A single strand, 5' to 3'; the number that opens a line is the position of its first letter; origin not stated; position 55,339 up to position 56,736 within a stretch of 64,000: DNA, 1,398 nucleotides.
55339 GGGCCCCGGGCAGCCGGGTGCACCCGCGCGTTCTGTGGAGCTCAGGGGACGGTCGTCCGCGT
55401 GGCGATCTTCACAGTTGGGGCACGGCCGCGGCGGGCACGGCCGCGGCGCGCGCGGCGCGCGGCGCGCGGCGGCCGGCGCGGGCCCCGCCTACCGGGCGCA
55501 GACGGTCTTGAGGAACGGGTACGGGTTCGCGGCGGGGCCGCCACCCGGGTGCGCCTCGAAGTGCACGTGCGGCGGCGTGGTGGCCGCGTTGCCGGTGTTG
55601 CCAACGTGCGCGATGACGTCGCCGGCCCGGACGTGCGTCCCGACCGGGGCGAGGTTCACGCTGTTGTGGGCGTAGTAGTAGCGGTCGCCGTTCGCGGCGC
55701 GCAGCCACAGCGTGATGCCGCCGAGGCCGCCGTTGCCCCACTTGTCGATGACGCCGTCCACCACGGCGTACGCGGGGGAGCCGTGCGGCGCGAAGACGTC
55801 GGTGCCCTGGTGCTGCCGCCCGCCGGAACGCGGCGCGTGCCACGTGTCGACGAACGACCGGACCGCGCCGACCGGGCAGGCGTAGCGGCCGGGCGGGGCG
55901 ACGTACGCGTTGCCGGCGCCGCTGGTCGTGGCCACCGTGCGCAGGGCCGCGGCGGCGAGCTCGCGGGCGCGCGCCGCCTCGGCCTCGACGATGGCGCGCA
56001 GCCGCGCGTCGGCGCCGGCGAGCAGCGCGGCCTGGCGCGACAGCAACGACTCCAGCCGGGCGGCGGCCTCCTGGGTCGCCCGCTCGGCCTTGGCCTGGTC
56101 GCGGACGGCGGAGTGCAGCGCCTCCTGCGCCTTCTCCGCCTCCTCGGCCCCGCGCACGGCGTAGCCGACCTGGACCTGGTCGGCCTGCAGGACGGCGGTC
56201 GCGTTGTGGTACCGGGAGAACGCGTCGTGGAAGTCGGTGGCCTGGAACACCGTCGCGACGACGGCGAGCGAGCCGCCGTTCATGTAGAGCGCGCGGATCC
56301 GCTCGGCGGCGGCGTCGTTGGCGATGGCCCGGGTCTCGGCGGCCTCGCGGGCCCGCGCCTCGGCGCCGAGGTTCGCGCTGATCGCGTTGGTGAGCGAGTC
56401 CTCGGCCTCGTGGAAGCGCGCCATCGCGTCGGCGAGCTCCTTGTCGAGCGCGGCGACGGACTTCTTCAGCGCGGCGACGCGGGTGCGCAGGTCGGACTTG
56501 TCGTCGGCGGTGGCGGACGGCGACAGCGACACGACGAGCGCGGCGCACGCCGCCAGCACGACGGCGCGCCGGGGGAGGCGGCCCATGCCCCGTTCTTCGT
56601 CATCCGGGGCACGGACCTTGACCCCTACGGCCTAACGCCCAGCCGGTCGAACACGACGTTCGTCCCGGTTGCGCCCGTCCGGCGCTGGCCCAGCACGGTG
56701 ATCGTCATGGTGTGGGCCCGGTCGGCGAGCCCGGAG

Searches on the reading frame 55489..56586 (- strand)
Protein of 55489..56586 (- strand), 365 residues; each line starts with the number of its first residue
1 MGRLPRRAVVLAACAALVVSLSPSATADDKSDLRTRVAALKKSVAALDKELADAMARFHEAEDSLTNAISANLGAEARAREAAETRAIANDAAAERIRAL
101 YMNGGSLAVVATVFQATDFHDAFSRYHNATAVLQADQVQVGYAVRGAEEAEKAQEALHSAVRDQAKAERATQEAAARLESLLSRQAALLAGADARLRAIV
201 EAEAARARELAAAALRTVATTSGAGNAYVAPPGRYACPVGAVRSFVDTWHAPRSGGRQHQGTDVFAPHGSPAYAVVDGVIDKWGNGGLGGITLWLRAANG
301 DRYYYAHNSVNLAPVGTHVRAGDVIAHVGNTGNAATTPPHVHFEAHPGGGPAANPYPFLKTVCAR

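Call 83: search_protein_families(library=pfam, proteins=[window:55489-56586:-], max_evalue=0.001)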
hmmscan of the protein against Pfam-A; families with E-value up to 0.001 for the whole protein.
window:55489-56586:- (365 aa): 2 families
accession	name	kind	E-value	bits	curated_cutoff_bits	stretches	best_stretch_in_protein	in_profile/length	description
PF01551.29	Peptidase_M23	-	3e-20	72.6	28.7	1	258-350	2-92/96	Peptidase family M23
PF24568.1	CC_PcsB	-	1.9e-06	28.1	27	1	92-137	14-59/75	Peptidoglycan hydrolase PcsB, coiled-coil domain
